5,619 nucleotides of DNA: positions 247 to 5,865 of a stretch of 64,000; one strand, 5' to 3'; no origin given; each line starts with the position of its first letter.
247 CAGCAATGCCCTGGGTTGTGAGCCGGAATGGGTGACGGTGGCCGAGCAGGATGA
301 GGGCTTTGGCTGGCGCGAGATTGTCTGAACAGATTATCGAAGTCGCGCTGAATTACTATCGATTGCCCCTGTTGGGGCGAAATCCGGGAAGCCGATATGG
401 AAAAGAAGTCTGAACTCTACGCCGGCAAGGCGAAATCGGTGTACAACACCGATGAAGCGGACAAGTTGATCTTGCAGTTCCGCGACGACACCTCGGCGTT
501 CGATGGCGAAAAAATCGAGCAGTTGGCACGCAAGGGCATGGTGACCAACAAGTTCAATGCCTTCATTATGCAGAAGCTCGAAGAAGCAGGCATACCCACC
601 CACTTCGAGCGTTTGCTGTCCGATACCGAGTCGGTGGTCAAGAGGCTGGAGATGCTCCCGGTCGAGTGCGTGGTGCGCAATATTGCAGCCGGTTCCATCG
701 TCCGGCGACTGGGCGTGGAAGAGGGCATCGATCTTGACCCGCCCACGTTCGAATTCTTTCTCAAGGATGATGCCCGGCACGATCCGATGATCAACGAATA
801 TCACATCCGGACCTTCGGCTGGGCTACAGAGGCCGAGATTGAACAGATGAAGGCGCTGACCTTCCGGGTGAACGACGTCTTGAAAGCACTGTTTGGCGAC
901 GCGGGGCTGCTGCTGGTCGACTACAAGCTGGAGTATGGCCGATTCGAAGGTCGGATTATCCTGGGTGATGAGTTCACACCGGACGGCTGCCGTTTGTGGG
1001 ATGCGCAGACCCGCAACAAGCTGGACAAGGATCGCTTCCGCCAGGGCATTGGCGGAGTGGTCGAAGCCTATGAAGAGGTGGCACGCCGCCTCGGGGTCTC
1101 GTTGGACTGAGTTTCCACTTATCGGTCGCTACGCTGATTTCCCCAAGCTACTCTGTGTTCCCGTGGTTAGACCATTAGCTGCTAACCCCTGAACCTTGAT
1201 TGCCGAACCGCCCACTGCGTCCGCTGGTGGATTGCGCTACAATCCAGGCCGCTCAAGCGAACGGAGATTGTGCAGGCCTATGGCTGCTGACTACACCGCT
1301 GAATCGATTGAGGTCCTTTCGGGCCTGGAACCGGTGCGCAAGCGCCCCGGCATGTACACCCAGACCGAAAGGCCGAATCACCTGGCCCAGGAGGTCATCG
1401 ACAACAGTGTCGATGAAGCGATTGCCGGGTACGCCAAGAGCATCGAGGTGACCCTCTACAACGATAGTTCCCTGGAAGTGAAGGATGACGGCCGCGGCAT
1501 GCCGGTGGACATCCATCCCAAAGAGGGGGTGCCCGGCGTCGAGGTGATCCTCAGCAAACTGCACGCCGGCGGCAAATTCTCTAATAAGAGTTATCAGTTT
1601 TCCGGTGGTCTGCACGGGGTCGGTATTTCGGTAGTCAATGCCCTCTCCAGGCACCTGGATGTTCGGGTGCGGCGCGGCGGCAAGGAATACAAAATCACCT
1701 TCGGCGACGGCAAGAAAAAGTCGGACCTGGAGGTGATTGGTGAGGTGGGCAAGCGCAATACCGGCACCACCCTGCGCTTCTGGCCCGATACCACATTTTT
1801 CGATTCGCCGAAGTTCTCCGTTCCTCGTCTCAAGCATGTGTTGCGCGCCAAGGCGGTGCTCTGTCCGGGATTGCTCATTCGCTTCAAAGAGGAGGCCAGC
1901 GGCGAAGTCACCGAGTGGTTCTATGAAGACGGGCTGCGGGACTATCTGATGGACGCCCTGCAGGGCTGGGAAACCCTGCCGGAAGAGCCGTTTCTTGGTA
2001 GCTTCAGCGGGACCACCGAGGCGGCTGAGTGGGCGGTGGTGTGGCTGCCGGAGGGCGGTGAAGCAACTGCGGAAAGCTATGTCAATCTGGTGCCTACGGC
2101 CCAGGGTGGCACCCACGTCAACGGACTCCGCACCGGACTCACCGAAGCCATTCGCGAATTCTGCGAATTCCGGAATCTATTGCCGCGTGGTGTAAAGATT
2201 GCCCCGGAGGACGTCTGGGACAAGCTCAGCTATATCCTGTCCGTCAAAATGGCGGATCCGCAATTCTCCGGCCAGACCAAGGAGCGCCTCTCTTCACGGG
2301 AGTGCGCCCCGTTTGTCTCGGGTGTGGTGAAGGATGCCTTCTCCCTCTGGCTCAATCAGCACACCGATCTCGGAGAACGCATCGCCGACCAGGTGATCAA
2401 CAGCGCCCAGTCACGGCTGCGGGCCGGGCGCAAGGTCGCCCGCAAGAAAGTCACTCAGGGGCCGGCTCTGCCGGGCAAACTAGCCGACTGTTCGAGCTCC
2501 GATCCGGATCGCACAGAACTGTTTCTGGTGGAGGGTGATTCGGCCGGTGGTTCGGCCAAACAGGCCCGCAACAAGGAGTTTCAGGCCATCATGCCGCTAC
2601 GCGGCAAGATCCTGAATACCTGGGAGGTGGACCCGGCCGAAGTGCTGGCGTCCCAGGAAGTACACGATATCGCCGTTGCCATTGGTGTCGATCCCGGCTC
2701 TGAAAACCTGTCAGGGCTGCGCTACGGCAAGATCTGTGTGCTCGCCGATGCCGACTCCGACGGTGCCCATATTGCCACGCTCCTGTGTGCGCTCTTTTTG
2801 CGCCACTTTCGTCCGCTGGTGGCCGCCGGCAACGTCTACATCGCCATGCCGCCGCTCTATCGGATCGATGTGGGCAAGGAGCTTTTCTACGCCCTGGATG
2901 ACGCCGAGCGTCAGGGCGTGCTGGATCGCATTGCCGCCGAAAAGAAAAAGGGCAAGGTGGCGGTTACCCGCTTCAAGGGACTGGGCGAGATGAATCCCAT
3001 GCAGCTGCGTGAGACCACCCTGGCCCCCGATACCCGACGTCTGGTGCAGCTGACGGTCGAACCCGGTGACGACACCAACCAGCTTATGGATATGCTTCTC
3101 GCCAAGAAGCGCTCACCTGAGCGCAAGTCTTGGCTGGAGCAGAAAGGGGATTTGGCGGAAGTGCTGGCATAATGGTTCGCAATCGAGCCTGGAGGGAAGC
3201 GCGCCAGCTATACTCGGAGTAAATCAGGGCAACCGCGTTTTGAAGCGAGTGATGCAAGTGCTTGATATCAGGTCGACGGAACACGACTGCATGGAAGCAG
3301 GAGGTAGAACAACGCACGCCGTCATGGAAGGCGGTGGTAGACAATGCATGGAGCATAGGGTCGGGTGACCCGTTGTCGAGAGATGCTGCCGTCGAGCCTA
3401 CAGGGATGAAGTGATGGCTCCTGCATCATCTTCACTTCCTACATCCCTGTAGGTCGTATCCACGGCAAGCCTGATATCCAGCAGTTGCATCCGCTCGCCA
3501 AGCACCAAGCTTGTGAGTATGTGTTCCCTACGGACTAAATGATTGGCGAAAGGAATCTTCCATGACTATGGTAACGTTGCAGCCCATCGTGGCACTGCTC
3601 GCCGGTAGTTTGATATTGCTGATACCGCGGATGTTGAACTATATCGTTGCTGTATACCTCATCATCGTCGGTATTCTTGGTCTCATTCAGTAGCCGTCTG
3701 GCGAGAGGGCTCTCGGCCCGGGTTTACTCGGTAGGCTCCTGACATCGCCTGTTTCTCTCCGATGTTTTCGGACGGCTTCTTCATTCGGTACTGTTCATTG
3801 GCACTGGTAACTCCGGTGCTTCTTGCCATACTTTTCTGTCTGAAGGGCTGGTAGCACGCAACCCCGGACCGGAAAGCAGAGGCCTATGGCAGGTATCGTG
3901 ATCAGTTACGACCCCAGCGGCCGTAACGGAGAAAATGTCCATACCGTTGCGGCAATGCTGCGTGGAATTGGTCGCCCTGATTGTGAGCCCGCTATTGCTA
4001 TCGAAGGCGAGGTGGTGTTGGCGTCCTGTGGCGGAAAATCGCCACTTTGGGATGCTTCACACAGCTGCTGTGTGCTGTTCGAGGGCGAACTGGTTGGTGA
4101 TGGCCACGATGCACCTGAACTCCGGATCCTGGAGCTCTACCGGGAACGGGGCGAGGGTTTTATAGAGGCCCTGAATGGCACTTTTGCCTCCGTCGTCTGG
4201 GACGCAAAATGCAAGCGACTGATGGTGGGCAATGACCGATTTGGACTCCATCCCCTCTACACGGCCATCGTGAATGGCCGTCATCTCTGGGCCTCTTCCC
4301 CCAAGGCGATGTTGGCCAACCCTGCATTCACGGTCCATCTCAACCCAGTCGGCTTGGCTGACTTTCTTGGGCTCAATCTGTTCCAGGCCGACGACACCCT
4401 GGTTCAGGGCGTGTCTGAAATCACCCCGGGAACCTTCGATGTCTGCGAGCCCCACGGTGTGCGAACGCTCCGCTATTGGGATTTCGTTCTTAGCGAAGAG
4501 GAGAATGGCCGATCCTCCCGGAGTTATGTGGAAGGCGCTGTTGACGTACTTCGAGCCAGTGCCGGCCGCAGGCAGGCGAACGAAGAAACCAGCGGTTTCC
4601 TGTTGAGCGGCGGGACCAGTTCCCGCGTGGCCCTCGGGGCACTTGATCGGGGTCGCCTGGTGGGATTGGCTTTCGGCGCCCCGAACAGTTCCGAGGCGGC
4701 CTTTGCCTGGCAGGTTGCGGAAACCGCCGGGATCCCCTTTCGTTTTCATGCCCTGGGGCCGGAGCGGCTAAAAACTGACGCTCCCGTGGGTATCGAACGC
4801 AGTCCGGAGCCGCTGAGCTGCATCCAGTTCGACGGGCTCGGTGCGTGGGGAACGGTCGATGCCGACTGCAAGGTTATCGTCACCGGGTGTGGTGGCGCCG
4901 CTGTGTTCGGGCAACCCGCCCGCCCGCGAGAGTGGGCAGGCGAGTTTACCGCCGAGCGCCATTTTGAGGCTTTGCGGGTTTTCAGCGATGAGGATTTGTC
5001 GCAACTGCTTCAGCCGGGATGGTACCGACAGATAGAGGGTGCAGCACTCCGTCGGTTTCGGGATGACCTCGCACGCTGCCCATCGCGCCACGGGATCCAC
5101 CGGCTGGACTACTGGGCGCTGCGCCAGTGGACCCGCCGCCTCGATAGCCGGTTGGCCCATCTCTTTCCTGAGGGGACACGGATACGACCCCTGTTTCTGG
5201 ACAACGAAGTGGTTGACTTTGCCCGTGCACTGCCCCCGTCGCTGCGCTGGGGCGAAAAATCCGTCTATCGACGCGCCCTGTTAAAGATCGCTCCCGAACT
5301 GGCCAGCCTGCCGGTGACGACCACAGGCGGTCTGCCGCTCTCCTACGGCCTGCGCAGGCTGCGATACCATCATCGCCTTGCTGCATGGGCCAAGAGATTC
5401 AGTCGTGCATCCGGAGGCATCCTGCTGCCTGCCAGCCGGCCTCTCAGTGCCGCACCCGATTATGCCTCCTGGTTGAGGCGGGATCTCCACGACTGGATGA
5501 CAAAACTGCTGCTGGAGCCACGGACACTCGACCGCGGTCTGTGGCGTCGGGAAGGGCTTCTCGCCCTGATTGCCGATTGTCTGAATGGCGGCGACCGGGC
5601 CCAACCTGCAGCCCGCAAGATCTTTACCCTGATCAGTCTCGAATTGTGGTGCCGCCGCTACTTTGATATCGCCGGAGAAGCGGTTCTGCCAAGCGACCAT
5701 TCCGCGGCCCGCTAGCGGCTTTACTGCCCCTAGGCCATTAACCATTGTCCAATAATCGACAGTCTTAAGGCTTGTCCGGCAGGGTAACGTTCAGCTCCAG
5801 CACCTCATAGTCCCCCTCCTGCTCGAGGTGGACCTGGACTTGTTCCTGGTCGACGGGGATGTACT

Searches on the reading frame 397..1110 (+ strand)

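Call 16: search_protein_families(library=pfam, proteins=[window:397-1110:+], max_evalue=0.0001)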
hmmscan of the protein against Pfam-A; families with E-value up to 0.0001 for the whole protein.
window:397-1110:+ (237 aa): 1 family
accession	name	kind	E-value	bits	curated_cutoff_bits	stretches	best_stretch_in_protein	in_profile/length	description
PF01259.24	SAICAR_synt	-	3.6e-82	276.1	20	1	7-231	2-232/233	SAICAR synthetase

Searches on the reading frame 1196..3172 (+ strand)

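Call 16: search_protein_families(library=pfam, proteins=[window:1196-3172:+], max_evalue=0.0001)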
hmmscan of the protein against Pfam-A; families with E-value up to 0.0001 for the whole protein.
window:1196-3172:+ (658 aa): 4 families
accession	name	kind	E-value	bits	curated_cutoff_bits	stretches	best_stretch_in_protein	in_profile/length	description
PF00204.31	DNA_gyraseB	-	9.6e-43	146.1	27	1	246-411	1-168/173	DNA gyrase B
PF00986.26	DNA_gyraseB_C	-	1.3e-22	80.1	29.8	1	586-648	2-63/63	DNA gyrase B subunit, carboxyl terminus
PF02518.31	HATPase_c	-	9.6e-15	55.4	26.4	1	58-197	4-107/111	Histidine kinase-, DNA gyrase B-, and HSP90-like ATPase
PF01751.28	Toprim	-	2.2e-12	47.4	23.1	1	441-550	1-94/96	Toprim domain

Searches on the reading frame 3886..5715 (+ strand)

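Call 16: search_protein_families(library=pfam, proteins=[window:3886-5715:+], max_evalue=0.0001)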
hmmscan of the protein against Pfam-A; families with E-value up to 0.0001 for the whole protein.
window:3886-5715:+ (609 aa): 3 families
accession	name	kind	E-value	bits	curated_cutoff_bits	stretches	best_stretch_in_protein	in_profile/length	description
PF13537.11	GATase_7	-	8.2e-14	52.1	25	1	81-143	58-122/123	Glutamine amidotransferase domain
PF00733.27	Asn_synthase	-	5.5e-13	49.7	21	1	220-471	4-278/354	Asparagine synthase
PF13522.11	GATase_6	-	1.2e-08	35.5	27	1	81-137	73-129/130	Glutamine amidotransferase domain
